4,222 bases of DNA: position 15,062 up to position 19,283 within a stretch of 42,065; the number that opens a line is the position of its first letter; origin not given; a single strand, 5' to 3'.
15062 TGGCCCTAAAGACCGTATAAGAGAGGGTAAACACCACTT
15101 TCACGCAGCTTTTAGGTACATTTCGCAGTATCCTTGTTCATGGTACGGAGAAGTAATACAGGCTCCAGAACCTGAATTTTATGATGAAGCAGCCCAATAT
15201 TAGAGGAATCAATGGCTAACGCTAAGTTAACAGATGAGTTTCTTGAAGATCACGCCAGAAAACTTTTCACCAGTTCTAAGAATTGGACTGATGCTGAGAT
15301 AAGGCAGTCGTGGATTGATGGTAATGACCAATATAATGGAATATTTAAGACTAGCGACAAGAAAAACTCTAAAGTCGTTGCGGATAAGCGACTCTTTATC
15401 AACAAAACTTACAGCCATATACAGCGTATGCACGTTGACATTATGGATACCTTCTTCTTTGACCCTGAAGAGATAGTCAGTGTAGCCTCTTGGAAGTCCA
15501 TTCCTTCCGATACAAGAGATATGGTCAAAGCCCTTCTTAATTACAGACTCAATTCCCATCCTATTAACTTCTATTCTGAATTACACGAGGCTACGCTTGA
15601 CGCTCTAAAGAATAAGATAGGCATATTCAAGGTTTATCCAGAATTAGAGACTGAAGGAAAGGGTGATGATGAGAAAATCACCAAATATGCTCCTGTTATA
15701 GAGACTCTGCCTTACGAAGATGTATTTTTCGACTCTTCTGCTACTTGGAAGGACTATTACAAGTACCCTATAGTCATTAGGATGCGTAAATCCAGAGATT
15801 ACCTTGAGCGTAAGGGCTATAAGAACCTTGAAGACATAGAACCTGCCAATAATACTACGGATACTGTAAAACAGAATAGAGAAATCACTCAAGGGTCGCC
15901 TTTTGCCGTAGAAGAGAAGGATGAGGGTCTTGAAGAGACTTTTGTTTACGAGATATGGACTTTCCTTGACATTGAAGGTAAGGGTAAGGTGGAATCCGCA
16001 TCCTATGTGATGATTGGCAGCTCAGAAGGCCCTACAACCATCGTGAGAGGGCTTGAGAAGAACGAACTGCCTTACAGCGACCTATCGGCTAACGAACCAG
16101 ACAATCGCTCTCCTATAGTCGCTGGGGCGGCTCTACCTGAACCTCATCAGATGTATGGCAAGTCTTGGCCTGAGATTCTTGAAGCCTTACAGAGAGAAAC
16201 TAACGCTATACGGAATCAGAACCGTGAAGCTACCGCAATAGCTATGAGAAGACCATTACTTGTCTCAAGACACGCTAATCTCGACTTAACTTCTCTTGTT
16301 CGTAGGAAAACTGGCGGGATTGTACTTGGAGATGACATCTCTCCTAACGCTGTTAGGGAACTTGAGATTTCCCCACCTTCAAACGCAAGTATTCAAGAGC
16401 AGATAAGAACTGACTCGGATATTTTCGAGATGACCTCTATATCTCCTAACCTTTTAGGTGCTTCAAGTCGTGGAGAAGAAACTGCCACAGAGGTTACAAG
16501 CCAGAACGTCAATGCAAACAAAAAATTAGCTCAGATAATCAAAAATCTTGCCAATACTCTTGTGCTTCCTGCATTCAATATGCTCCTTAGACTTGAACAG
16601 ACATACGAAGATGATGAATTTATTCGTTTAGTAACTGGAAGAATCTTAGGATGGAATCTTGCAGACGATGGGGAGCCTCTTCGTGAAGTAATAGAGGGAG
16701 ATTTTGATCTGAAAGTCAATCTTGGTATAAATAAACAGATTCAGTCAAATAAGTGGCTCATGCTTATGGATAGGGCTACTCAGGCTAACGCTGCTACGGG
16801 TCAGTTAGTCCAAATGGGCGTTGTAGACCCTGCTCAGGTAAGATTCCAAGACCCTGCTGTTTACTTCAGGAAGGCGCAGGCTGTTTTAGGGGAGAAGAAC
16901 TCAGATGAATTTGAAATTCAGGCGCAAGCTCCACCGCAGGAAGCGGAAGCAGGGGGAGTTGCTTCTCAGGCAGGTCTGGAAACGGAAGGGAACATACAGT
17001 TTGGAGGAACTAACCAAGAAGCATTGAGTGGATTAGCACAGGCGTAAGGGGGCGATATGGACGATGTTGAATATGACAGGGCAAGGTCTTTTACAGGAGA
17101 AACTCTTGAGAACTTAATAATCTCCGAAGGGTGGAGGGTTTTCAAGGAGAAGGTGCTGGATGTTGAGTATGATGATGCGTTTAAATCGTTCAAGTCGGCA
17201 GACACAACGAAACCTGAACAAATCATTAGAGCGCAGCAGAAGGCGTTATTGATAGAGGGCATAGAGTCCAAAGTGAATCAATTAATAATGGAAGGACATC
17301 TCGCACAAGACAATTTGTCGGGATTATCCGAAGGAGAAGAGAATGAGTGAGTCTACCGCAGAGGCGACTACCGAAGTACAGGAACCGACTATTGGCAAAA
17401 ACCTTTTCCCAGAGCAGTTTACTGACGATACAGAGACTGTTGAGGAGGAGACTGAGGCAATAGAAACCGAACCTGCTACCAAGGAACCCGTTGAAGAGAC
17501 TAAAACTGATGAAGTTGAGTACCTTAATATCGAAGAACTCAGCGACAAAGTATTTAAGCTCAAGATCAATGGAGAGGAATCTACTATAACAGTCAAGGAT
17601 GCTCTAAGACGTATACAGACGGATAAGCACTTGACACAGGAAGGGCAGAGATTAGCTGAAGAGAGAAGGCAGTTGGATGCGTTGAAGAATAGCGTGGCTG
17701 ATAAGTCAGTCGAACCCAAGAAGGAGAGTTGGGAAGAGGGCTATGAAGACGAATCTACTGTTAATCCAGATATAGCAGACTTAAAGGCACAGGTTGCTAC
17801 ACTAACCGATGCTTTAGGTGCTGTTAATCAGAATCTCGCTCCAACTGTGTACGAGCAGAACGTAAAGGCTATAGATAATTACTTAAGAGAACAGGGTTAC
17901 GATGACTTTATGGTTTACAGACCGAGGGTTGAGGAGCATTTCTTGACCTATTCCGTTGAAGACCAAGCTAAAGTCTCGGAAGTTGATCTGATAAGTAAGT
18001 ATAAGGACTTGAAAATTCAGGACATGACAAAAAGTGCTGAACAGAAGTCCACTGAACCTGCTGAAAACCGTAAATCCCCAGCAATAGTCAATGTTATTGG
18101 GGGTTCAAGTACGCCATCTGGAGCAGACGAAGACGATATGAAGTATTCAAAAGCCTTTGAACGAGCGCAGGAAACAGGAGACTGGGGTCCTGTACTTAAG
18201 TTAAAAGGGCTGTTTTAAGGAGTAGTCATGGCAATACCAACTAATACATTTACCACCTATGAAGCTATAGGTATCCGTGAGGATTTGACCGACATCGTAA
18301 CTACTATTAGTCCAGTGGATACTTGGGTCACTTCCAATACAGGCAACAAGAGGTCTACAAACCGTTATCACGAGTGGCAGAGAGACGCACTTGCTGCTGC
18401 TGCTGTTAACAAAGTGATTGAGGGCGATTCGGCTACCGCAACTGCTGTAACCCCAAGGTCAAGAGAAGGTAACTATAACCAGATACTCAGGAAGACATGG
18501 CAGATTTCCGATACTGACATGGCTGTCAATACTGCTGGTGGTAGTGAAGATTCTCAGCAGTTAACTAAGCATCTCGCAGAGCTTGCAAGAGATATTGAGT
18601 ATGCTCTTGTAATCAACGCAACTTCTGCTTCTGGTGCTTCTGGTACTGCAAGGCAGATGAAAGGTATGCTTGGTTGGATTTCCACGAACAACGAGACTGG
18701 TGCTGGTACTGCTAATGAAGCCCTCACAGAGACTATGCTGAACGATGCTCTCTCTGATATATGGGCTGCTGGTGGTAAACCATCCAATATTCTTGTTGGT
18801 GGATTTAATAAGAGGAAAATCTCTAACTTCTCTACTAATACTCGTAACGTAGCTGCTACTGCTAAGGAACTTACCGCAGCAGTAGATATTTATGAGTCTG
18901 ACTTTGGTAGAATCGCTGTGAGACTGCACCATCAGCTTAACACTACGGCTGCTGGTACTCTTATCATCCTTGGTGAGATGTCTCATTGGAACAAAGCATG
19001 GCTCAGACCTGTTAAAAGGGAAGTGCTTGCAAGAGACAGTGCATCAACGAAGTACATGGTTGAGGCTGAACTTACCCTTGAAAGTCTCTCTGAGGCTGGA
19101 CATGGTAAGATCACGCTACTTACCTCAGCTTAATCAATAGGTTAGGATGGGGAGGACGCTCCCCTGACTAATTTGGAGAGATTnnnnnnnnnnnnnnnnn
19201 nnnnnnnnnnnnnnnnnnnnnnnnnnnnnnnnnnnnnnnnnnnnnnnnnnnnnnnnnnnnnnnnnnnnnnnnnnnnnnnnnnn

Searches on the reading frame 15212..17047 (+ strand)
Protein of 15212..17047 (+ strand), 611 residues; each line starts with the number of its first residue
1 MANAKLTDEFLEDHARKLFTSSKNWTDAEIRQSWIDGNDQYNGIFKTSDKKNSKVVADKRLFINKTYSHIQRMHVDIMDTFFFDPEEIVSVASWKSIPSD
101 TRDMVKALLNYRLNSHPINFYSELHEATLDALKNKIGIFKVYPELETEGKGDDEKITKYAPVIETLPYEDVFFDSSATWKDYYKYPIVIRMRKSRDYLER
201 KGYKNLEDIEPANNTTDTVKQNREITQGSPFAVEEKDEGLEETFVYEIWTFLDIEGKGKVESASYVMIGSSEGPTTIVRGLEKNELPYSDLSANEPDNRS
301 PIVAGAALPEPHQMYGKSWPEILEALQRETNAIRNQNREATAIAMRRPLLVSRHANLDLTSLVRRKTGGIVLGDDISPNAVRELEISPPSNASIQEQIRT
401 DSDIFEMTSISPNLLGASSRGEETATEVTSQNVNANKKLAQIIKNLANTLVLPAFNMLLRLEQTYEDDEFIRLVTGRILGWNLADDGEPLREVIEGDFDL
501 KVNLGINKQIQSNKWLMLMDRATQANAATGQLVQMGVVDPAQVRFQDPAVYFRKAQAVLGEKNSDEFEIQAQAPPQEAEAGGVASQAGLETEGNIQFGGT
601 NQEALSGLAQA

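Call 15: search_protein_families(library=phrogs, proteins=[window:15212-17047:+], max_evalue=0.001)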
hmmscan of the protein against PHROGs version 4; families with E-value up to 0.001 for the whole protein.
window:15212-17047:+ (611 aa): 2 families
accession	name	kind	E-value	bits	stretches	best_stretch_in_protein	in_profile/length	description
phrog_1216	-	head and packaging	6.1e-25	88.8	1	154-544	205-566/714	portal protein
phrog_332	-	connector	2.6e-17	63.4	1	30-543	28-490/560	head-tail adaptor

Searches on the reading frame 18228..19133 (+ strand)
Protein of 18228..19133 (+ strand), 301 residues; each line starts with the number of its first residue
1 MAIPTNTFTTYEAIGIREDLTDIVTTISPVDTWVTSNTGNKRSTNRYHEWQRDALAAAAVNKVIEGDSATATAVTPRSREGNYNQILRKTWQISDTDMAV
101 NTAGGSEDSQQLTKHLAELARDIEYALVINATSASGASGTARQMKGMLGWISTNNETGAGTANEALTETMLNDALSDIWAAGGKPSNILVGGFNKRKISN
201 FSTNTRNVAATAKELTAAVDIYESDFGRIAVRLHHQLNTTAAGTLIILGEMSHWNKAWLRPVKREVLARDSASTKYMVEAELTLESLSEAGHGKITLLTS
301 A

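Call 15: search_protein_families(library=phrogs, proteins=[window:18228-19133:+], max_evalue=0.001)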
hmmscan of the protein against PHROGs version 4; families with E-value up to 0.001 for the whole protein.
window:18228-19133:+ (301 aa): 1 family
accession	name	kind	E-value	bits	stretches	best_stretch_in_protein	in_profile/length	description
phrog_1328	-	head and packaging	1.2e-77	263.4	1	1-300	3-308/583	major head protein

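Call 23: search_dna_similar(query=window:18228-19133:+, collection=phages, mode=protein, max_rows=15)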
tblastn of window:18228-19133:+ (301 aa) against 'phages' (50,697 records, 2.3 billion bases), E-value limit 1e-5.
Records with a match: 309; places in all: 328; records where one place covers at least 80% of the query: 202.
Best place of each record, by identity: <60% 309.
By first word of the organism name: Pseudomonas 104; Escherichia 93; Vibrio 18; Aeromonas 11; Caudoviricetes 10; Mycobacterium 9; Proteus 8; Sulfitobacter 7; Salmonella 7; Cronobacter 7; and 21 more.
By host as written in the record: Escherichia coli 51; Pseudomonas aeruginosa 39; - 30; Pseudomonas aeruginosa PAO1 16; Aeromonas hydrophila 9; Mycobacterium smegmatis mc2 155 8; Pseudomonas sp. 6; Vibrio parahaemolyticus 6; and 92 more.
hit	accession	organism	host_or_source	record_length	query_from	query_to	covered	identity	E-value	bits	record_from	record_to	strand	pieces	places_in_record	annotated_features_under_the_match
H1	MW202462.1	Caudoviricetes sp.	Manatee Spring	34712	7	293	95%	39.1%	1e-43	164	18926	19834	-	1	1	major capsid protein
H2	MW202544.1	Bacteriophage sp.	Manatee Spring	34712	7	293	95%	39.1%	1e-43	164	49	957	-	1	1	major capsid protein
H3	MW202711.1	Caudoviricetes sp.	Manatee Spring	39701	1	301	100%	35.3%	7e-40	154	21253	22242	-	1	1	major capsid protein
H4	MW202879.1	Caudoviricetes sp.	Manatee Spring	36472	1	301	100%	35.1%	1e-39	153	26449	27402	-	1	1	major capsid protein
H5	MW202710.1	Caudoviricetes sp.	Manatee Spring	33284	7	275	89%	37.6%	3e-37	145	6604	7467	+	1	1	major capsid protein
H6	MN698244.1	Pelagibacter phage HTVC106P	Candidatus Pelagibacter sp. HTCC7211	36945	8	278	90%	37.0%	3e-40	154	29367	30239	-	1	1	head protein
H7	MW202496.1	Caudoviricetes sp.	Manatee Spring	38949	1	278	92%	36.0%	5e-40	154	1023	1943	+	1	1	major capsid protein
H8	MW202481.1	Caudoviricetes sp.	Manatee Spring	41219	7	278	90%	36.6%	5e-38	148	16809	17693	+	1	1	major capsid protein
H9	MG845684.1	Pseudomonas phage NV1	Pseudomonas tolaasii NCPPB 2192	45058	1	278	92%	35.7%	6e-32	130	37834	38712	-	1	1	putative major capsid protein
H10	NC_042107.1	Pseudomonas phage NV1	Pseudomonas tolaasii NCPPB 2192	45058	1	278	92%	35.7%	6e-32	130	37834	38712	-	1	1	major head protein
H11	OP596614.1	Bradyrhizobium phage ppBeUSDA76-2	Bradyrhizobium elkanii USDA 76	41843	1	259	86%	37.7%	6e-37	145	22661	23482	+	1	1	DUF5309 domain-containing protein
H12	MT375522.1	Methylophilales phage Venkman EXVC282S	Methylophilales bacterium H5P1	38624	8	298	97%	33.4%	1e-32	132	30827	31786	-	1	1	major capsid protein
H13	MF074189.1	Sinorhizobium phage phiM5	Sinorhizobium meliloti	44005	1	278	92%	34.8%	5e-33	134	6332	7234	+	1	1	major capsid protein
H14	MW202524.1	Caudoviricetes sp.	Manatee Spring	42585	9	278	90%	35.7%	6e-31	127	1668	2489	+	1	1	major capsid protein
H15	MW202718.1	Caudoviricetes sp.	Manatee Spring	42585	9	278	90%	35.7%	6e-31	127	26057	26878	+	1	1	major capsid protein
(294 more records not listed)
